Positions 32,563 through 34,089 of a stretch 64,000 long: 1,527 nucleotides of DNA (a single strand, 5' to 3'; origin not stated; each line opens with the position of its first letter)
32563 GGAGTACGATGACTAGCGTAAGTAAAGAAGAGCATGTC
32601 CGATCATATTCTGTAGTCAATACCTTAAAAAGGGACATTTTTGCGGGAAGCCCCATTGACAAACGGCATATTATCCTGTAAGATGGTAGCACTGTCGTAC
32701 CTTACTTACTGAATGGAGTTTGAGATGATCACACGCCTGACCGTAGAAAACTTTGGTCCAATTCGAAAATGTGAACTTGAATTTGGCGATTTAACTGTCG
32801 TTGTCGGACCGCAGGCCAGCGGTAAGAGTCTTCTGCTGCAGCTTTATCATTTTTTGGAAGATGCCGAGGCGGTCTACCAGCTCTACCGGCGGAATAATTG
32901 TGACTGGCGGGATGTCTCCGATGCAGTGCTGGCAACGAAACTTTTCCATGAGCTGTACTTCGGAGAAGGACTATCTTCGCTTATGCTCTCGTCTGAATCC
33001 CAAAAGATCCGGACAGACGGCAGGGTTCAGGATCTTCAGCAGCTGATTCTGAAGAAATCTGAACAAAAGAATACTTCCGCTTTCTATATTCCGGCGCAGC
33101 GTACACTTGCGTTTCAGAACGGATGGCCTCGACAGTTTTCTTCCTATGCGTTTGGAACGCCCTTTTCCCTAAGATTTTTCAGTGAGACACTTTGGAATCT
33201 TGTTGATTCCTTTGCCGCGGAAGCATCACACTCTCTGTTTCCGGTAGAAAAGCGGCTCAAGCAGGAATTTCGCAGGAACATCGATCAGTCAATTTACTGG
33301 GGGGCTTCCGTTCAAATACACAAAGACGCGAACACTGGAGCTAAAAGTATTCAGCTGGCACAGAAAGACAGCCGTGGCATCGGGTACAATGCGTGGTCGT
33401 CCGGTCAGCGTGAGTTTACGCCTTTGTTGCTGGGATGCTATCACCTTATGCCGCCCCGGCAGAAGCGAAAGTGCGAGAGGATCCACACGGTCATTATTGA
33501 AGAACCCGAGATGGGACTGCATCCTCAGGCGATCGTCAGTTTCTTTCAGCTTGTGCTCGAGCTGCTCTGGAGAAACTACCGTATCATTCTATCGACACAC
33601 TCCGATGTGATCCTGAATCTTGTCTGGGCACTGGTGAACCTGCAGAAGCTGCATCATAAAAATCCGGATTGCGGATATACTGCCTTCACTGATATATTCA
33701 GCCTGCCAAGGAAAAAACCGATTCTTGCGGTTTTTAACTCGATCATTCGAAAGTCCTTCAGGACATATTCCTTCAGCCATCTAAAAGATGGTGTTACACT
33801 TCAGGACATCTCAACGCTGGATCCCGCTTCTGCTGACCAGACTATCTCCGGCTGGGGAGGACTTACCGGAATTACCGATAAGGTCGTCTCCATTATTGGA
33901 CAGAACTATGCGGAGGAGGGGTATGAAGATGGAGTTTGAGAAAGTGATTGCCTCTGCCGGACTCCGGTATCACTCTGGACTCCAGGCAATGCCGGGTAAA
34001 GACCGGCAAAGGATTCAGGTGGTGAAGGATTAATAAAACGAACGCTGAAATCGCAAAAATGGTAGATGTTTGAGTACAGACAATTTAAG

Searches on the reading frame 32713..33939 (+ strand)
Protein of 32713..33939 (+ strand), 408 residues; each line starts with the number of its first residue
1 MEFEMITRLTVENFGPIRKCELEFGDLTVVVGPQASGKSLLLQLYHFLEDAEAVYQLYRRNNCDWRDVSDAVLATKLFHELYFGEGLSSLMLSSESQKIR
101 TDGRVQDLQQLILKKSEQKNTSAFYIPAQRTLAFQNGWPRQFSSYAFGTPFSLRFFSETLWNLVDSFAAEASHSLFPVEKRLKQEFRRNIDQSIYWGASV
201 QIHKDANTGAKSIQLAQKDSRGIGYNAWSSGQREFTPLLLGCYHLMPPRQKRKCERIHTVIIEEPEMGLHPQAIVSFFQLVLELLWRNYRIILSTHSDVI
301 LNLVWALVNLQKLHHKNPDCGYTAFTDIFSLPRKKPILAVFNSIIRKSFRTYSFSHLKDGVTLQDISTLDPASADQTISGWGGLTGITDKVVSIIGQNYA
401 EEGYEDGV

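Call 3: search_protein_families(library=pfam, proteins=[window:32713-33939:+], max_evalue=0.1)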
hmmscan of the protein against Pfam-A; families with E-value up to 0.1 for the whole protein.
window:32713-33939:+ (408 aa): 7 families
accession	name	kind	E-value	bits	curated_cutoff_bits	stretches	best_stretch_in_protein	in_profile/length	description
PF13175.12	AAA_15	-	5.4e-24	85.9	32.1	2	149-300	238-373/374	AAA ATPase domain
PF13304.12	AAA_21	-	2.9e-17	64.1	27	1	27-302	1-304/304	AAA domain, putative AbiEii toxin, Type IV TA system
PF13476.12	AAA_23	-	1.2e-06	29.7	27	1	8-43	1-37/201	AAA domain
PF11398.14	DUF2813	-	4.3e-05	23.5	21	0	244-304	269-328/372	Protein of unknown function (DUF2813)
PF13514.12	AAA_27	-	0.0027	17.8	22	1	6-43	3-44/206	AAA domain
PF16740.10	SKA2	-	0.078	13.2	30.1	0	163-193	7-36/110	Spindle and kinetochore-associated protein 2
PF13401.12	AAA_22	-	0.085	13.6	27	0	27-83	7-64/130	AAA domain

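Call 4: search_protein_families(library=padloc, proteins=[window:32713-33939:+], max_evalue=0.1)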
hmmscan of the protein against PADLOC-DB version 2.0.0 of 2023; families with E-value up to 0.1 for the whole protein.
window:32713-33939:+ (408 aa): 110 families (the best 25 are shown)
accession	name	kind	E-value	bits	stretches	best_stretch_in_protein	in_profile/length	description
PDLC04710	PDC-M56A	-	3.4e-122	406.1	1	7-400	2-379/382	-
PDLC02979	AriA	-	1.4e-26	92.2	2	133-300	237-372/373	-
PDLC03878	NsnB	-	1.3e-20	72.5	1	5-317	1-297/345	-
PDLC04178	HEC-01A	-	7.4e-18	62.8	2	5-51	8-54/399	-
PDLC02980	AriA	-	3e-17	61.5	1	27-302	1-304/304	-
PDLC04175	HEC-01A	-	2.1e-16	58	2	258-302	270-313/363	-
PDLC04214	HEC-02A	-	3.9e-15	54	2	5-111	1-101/338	-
PDLC02358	Old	-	2.4e-14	51.1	2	251-301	279-329/578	Old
PDLC04033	PD-T4-4_A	-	1.2e-13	49.1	2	259-315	328-384/460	-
PDLC02915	ATPase-Toprim_I-B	-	1.6e-13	48.3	2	259-329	258-327/623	-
PDLC04176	HEC-01A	-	6.9e-13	46.7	1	257-301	277-321/371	-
PDLC04179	HEC-01A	-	9e-13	46.1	2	5-52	1-48/459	-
PDLC04183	HEC-01A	-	2.9e-12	44.4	1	6-50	5-49/402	-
PDLC04180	HEC-01A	-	4.5e-12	43.9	2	6-51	3-48/382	-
PDLC04177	HEC-01A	-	4.5e-12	43.7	2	259-302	299-341/393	-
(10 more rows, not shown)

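Call 12: find_homologous_proteins(query=window:32725-33939:+, max_evalue=0.00001)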
Query window:32725-33939:+ (404 aa): 5092 proteins with E <= 0.00001 among 8000 candidates; the best 120 are listed.
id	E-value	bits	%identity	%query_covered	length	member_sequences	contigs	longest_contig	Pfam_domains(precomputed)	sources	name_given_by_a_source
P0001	6.2e-272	919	100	100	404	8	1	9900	PF13175.13,PF13476.13,PF13304.13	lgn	-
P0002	1.2e-156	540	61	97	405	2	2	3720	PF13175.13,PF13304.13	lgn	-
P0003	6.8e-150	517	58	98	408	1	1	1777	PF13175.13,PF13304.13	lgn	-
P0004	2.5e-149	515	57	98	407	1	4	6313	PF13175.13,PF13304.13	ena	-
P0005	3.9e-147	508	57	98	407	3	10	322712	PF13175.13,PF13304.13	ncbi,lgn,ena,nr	ncbi:MAG: AAA family ATPase [Thermoguttaceae bacterium]|nr:AAA family ATPase [Thermoguttaceae bacter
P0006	8.9e-144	497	56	98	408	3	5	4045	PF13175.13,PF13304.13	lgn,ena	-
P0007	5.8e-142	491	55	98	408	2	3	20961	PF13175.13,PF13304.13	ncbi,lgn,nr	ncbi:MAG: AAA family ATPase [Thermoguttaceae bacterium]|nr:AAA family ATPase [Thermoguttaceae bacter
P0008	1.1e-131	457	54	99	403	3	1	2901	PF13175.13,PF13304.13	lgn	-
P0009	3.2e-96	341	43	98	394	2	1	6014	PF13175.13,PF13304.13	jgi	jgi:hypothetical protein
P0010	2.3e-95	338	45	98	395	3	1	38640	PF13175.13,PF13304.13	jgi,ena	jgi:hypothetical protein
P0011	5.1e-95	337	44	97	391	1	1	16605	PF13175.13,PF13304.13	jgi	jgi:hypothetical protein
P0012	5.7e-95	337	44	97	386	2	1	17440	PF13175.13,PF13304.13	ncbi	ncbi:MAG: AAA family ATPase [Polyangiaceae bacterium]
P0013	1.2e-94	335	44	99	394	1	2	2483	PF13175.13,PF13304.13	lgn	-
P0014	1.2e-94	335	44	98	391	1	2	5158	PF13175.13,PF13304.13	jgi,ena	-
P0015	2.5e-94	334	43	97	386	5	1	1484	PF13175.13,PF13304.13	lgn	-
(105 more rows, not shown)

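Call 13: find_encoding_contigs(protein=P0005, flank=6000, max_places=4)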
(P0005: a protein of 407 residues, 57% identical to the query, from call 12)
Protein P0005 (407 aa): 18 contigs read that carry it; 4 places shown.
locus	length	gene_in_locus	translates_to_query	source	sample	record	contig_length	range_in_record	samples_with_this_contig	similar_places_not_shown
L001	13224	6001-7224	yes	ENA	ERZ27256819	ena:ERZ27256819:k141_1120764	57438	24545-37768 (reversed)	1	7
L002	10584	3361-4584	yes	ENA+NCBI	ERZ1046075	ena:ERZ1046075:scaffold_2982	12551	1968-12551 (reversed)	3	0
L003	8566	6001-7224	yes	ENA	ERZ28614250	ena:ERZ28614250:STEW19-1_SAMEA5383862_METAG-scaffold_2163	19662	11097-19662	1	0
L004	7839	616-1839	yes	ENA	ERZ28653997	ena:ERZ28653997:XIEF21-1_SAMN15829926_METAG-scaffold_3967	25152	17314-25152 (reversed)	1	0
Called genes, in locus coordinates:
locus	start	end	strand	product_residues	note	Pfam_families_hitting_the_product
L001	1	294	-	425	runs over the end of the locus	PF00579:tRNA-synt_1b, PF22421:SYY_C-terminal, PF01479:S4 (weak)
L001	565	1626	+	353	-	PF25954:Beta-barrel_RND_2 (faint), PF25881:HH_YBHG, PF25990:Beta-barrel_YknX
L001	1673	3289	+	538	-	PF13191:AAA_16 (faint), PF13476:AAA_23 (faint), PF00005:ABC_tran, PF13555:AAA_29 (faint), PF25199:nSTAND_NTPase5 (faint), PF13304:AAA_21 (faint), PF13558:SbcC_Walker_B (faint), PF00005:ABC_tran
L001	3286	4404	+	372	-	PF12679:ABC2_membrane_2, PF12698:ABC2_membrane_3, PF01061:ABC2_membrane, PF12730:ABC2_membrane_4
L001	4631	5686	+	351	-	PF12698:ABC2_membrane_3, PF12679:ABC2_membrane_2, PF12730:ABC2_membrane_4 (weak), PF01061:ABC2_membrane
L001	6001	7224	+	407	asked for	PF13175:AAA_15, PF13304:AAA_21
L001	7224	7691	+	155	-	-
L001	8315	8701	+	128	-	PF01548:DEDD_Tnp_IS110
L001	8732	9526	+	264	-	PF02371:Transposase_20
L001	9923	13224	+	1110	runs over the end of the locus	PF18582:HZS_alpha, PF03781:FGE-sulfatase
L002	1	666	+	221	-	?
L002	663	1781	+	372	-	PF12679:ABC2_membrane_2, PF12698:ABC2_membrane_3, PF01061:ABC2_membrane, PF12730:ABC2_membrane_4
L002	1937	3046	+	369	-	PF12679:ABC2_membrane_2, PF12698:ABC2_membrane_3, PF12730:ABC2_membrane_4 (weak), PF01061:ABC2_membrane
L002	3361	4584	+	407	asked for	PF13175:AAA_15, PF13304:AAA_21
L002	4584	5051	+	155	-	-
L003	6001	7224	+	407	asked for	PF13175:AAA_15, PF13304:AAA_21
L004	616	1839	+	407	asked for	PF13175:AAA_15, PF13304:AAA_21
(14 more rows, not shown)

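Call 14: find_encoding_contigs(protein=P0001, flank=10000, max_places=6)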
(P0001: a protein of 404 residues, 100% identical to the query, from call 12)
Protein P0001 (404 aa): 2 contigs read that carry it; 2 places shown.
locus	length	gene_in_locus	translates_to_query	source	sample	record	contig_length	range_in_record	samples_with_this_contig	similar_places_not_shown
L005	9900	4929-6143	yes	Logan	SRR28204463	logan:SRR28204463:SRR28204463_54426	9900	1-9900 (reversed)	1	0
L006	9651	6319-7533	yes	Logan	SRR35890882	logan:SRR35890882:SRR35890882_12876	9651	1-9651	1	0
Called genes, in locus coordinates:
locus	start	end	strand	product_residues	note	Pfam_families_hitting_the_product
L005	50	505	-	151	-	-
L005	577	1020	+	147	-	-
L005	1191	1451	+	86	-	-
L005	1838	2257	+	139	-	-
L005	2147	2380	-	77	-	-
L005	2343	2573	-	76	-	-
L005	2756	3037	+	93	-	-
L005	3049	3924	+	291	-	PF01145:Band_7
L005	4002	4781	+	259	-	PF02463:SMC_N (faint), PF13175:AAA_15 (weak), PF13304:AAA_21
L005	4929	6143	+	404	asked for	PF13175:AAA_15, PF13476:AAA_23 (faint), PF13175:AAA_15, PF13304:AAA_21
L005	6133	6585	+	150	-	-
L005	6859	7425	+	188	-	PF14237:GYF_2 (weak)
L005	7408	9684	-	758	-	-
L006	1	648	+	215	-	?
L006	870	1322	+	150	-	-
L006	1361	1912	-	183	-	PF13274:SocA_Panacea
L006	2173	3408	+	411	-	PF13304:AAA_21, PF13175:AAA_15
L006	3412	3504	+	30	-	-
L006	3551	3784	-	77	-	-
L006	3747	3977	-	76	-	-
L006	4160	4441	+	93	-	-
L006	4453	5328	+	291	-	PF01145:Band_7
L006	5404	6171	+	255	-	PF13175:AAA_15 (faint), PF13476:AAA_23 (weak), PF00005:ABC_tran (weak), PF13304:AAA_21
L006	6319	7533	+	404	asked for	PF13175:AAA_15, PF13476:AAA_23 (faint), PF13175:AAA_15, PF13304:AAA_21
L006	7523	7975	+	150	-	-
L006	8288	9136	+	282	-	-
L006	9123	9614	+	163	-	-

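Call 19: search_protein_families(library=padloc, proteins=[L005:6133-6585:+, L005:4002-4781:+, L001:7224-7691:+, L006:2173-3408:+, L006:1361-1912:-, L006:8288-9136:+, L006:9123-9614:+, L005:6859-7425:+], max_evalue=0.01)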
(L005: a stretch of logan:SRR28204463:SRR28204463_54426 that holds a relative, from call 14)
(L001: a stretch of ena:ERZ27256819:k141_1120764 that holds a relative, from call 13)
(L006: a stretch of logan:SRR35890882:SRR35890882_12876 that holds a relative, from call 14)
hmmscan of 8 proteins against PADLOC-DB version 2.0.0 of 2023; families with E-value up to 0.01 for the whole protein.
L005:6133-6585:+ (150 aa): 1 family
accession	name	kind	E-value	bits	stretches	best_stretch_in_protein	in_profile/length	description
PDLC04711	PDC-M56B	-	1.5e-33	113.8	1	10-148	18-149/151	-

L005:4002-4781:+ (259 aa): 134 families (the best 25 are shown)
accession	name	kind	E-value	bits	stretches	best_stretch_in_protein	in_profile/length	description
PDLC04214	HEC-02A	-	1.2e-21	75.4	2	98-227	179-304/338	-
PDLC04213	HEC-02A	-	2.9e-18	64.5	2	91-227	167-297/337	-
PDLC04033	PD-T4-4_A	-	4.4e-15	53.8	2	69-206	236-371/460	-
PDLC02980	AriA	-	4.7e-15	54.3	1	121-205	221-303/304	-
PDLC02979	AriA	-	6.4e-15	53.8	2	140-205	302-373/373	-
PDLC04177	HEC-01A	-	3.3e-14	50.7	1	95-210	232-345/393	-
PDLC04146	HEC-02B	-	3.7e-14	50.5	1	91-217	173-295/344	-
PDLC03878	NsnB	-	4.3e-14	51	2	160-223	237-302/345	-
PDLC00283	PtuA1|PtuA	-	3.5e-13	47.5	2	158-210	296-349/448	AAA ATPase domain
PDLC04182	HEC-01A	-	3.8e-12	43.9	2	160-209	306-355/406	-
PDLC02914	ATPase-Toprim_I-B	-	5e-12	43.8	2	146-210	193-253/443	-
PDLC02915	ATPase-Toprim_I-B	-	5.5e-12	43.3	2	160-208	256-302/623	-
PDLC00273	PtuA1|PtuA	-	2.5e-11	41.3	1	153-208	217-272/375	AAA ATPase domain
PDLC00303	PtuA1|PtuA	-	6e-11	40.1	1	159-207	236-284/386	AAA ATPase domain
PDLC04244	PDC-M01A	-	6e-11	39.8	1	155-202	342-389/482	-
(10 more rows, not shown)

L001:7224-7691:+ (155 aa): 1 family
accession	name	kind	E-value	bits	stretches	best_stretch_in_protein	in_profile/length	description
PDLC04711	PDC-M56B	-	1e-32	111.1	1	4-149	7-147/151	-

L006:2173-3408:+ (411 aa): 59 families (the best 25 are shown)
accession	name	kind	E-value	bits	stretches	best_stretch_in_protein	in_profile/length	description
PDLC02335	AbiLi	-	9.9e-78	259.4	1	1-409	49-290/326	AbiLi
PDLC02980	AriA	-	1.2e-31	108.8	1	53-355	3-304/304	-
PDLC02979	AriA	-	7.4e-19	66.8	1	229-353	246-372/373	-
PDLC04426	PDC-M12A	-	4.6e-18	63.7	2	285-390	258-357/369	-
PDLC04182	HEC-01A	-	2.7e-14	51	1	268-389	267-384/406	-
PDLC04178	HEC-01A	-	5e-13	46.8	1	50-383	29-359/399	-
PDLC04176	HEC-01A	-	1.5e-12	45.6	2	267-402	236-367/371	-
PDLC04391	PDC-M07A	-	2.4e-12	44.5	1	288-388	285-385/412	-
PDLC04392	PDC-M07A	-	3.1e-12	44.3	1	285-388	284-387/432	-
PDLC04393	PDC-M07A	-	1.2e-11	42.3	1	288-389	289-390/435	-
PDLC04389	PDC-M07A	-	4.6e-11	40.4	1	308-384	325-403/443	-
PDLC02914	ATPase-Toprim_I-B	-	6.7e-09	33.4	1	301-379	195-271/443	-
PDLC04180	HEC-01A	-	7.5e-09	33.2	1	288-375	256-342/382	-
PDLC04177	HEC-01A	-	4e-08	30.7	1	273-389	264-374/393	-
PDLC04183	HEC-01A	-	5.7e-08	30.2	1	272-384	270-376/402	-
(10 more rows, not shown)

L006:1361-1912:- (183 aa): 0 families

L006:8288-9136:+ (282 aa): 0 families

L006:9123-9614:+ (163 aa): 0 families

L005:6859-7425:+ (188 aa): 0 families

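Call 20: search_protein_families(library=pfam, proteins=[L005:6133-6585:+, L005:4002-4781:+, L001:7224-7691:+, L006:2173-3408:+, L006:1361-1912:-, L006:8288-9136:+, L006:9123-9614:+], max_evalue=0.1)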
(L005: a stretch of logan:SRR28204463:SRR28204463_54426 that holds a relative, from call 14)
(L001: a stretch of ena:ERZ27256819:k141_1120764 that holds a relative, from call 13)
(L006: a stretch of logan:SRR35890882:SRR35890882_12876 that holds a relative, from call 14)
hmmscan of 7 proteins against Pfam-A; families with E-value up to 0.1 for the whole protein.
L005:6133-6585:+ (150 aa): 0 families

L005:4002-4781:+ (259 aa): 11 families
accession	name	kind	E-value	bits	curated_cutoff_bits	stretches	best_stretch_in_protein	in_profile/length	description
PF13175.12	AAA_15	-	7.1e-13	49.4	32.1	2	129-205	292-374/374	AAA ATPase domain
PF13304.12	AAA_21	-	2.8e-12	47.7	27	1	128-203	228-301/304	AAA domain, putative AbiEii toxin, Type IV TA system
PF02463.25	SMC_N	-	9.5e-06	25.6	40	1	8-42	11-45/220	RecF/RecN/SMC N terminal domain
PF13476.12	AAA_23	-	0.00015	22.9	27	1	8-41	8-39/201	AAA domain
PF13555.12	AAA_29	-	0.00041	20.5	27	1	11-41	13-42/61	P-loop containing region of AAA domain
PF13401.12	AAA_22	-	0.00042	21.1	27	1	22-102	6-59/130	AAA domain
PF00005.33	ABC_tran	-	0.0005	21.1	25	1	21-64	11-52/137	ABC transporter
PF11398.14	DUF2813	-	0.00054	19.9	21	0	162-208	286-328/372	Protein of unknown function (DUF2813)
PF05729.18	NACHT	-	0.0032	17.8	26.7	0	24-44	3-23/167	NACHT domain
PF13191.12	AAA_16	-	0.036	15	32.6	1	22-53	25-61/167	AAA ATPase domain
PF20720.3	nSTAND3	-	0.086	13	27.2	0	21-46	17-42/155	Novel STAND NTPase 3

L001:7224-7691:+ (155 aa): 0 families

L006:2173-3408:+ (411 aa): 2 families
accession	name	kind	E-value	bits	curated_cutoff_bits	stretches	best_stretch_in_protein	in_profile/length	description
PF13304.12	AAA_21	-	5.3e-28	99.4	27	1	53-355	3-304/304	AAA domain, putative AbiEii toxin, Type IV TA system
PF13175.12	AAA_15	-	6.6e-16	59.3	32.1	1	240-351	258-371/374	AAA ATPase domain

L006:1361-1912:- (183 aa): 2 families
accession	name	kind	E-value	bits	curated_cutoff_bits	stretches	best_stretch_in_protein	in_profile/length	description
PF13274.11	SocA_Panacea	-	2.4e-10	41.7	25.7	1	69-124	1-56/113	Antitoxin SocA-like, Panacea domain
PF11084.13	DUF2621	-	0.082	13.3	27.7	0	9-71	8-67/139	Protein of unknown function (DUF2621)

L006:8288-9136:+ (282 aa): 1 family
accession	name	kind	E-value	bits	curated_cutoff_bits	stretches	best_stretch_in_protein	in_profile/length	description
PF19580.5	Exo_endo_phos_3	-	7.5e-05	22.3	27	1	125-247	134-255/311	Endonuclease/Exonuclease/phosphatase family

L006:9123-9614:+ (163 aa): 1 family
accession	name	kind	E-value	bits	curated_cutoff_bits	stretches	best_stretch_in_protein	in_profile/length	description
PF12691.13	Phage_tail_terminator_6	-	0.069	13.7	23.8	1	6-46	49-87/118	Bacteriophage tail terminator protein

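Call 23: find_related_loci(query=window:32725-33939:+, collection=viral_contigs, flank=10000)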
Query window:32725-33939:+ (404 aa) in viral_contigs; peptide patterns used: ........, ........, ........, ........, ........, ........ (x = any residue, [..] = any of these).
6 stretches matched a pattern; 1 encode a relative of the query (tblastn E <= 1e-3); 1 distinct loci.
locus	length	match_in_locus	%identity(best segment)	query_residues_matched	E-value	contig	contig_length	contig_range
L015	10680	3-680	40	173-404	1e-42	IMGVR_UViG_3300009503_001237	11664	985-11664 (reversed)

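Call 26: find_homologous_proteins(query=L005:6133-6585:+, max_evalue=0.001)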
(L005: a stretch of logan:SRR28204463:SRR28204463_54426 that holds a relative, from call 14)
Query L005:6133-6585:+ (150 aa): 2 proteins with E <= 0.001 among 70 candidates.
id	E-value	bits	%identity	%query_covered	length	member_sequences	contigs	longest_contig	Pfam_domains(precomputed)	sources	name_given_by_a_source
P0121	2.4e-96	338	99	100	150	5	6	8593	-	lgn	-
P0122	1.3e-16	79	36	85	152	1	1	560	-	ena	-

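Call 33: find_related_loci(query=A1, collection=genome_contigs, flank=6000)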
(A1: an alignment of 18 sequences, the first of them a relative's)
Query A1 (404 aa) in genome_contigs; peptide patterns used: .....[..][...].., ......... (x = any residue, [..] = any of these).
600 stretches matched a pattern (row limit reached: there are more); 549 encode a relative of the query (tblastn E <= 1e-3); the best 80 are kept; 80 distinct loci.
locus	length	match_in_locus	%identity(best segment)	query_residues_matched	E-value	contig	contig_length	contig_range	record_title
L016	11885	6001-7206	58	1-397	9e-155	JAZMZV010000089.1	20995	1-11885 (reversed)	MAG: Thermoguttaceae bacterium isolate T1900044749_TS20190415.MAGScoT_cleanbin_000030 SGB_2165_k141_3116513, whole genom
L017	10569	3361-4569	57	1-397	6e-153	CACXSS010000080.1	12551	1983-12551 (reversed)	MAG: uncultured planctomycete isolate RUG11551 genome assembly, contig: RUG11551_asm_80, whole genome shotgun sequence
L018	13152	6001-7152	44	2-393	6e-99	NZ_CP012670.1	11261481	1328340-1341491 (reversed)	Sorangium cellulosum strain So ceGT47 chromosome, complete genome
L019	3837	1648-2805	44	1-392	5e-100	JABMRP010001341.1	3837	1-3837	MAG: Planctomycetota bacterium isolate bin.375 k141_6801762, whole genome shotgun sequence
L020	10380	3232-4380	44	2-393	5e-98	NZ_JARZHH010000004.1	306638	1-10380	Polyangium sp. 6x1 NODE_4_length_306638_cov_24.519652, whole genome shotgun sequence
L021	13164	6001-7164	43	5-399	7e-98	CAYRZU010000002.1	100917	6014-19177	MAG TPA_asm: uncultured Planctomycetaceae bacterium isolate SRP077602_co10_286 genome assembly, contig: NODE_415_length_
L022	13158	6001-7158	42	1-392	7e-96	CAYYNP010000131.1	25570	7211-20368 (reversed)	MAG TPA_asm: uncultured Planctomycetaceae bacterium isolate SRP077602_co5_509 genome assembly, contig: NODE_9575_length_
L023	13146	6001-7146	44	5-392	7e-96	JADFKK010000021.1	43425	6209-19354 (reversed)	MAG: Planctomycetota bacterium isolate B47T1L10 B47T1L10_NODE828, whole genome shotgun sequence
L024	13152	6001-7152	44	2-393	4e-96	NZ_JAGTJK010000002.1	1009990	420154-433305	Polyangium jinanense strain SDU13 Scaffold2, whole genome shotgun sequence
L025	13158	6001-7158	42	2-393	3e-93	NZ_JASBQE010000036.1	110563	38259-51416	Polyangium sp. 15x6 NODE_36_length_110563_cov_16.617942, whole genome shotgun sequence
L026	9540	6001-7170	44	1-399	5e-93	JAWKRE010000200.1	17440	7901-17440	MAG: Polyangiaceae bacterium isolate ABC1.6 ABC1.6.fa-200, whole genome shotgun sequence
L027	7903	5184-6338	44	7-399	9e-93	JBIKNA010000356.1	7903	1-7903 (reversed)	MAG: Polyangiaceae bacterium isolate ME2014-09-17_3300042434_group5_bin80 Rohwer_bin1490_scaffold_6400_c1, whole genome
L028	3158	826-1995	41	5-399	1e-91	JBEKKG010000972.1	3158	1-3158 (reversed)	MAG: Planctomycetota bacterium isolate SPRUCE 341 SPRUCE_341_972, whole genome shotgun sequence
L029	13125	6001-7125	42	2-393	1e-88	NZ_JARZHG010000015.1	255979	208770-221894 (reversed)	Polyangium sp. y55x31 NODE_15_length_255979_cov_17.867888, whole genome shotgun sequence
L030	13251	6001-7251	39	2-393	4e-87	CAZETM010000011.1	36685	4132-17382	MAG TPA_asm: uncultured Polyangium sp. isolate binchicken_co186_95 genome assembly, contig: NODE_1146_length_36685_cov_7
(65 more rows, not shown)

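Call 39: find_homologous_proteins(query=A2, max_evalue=0.001)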
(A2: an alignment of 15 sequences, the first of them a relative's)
Query A2 (15 sequences) (150 aa, profile of the alignment): 536 proteins with E <= 0.001 among 3185 candidates; the best 120 are listed.
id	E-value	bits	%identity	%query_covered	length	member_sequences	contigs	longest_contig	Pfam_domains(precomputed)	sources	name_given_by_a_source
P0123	7.0e-53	196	31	93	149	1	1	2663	-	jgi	jgi:hypothetical protein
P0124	8.1e-53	196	37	82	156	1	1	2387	-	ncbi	-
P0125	1.0e-52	196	31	91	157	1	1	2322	-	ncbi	-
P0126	1.1e-52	196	31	91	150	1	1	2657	-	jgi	-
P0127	1.1e-52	196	36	91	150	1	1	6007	-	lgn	-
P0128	1.6e-52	195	35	82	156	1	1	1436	-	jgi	jgi:hypothetical protein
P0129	5.1e-52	193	31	73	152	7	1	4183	-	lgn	-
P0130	5.3e-52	193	35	73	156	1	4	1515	-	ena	-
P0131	6.8e-52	193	35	92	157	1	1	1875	-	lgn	-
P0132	1.8e-51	192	33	73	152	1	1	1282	-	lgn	-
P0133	2.6e-51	191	35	73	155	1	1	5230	-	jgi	jgi:hypothetical protein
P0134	3.0e-51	191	32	99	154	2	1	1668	-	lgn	-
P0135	3.7e-51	191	32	81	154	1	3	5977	-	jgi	jgi:hypothetical protein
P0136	4.4e-51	190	35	91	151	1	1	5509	-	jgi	jgi:hypothetical protein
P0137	4.5e-51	190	32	91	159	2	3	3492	-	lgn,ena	-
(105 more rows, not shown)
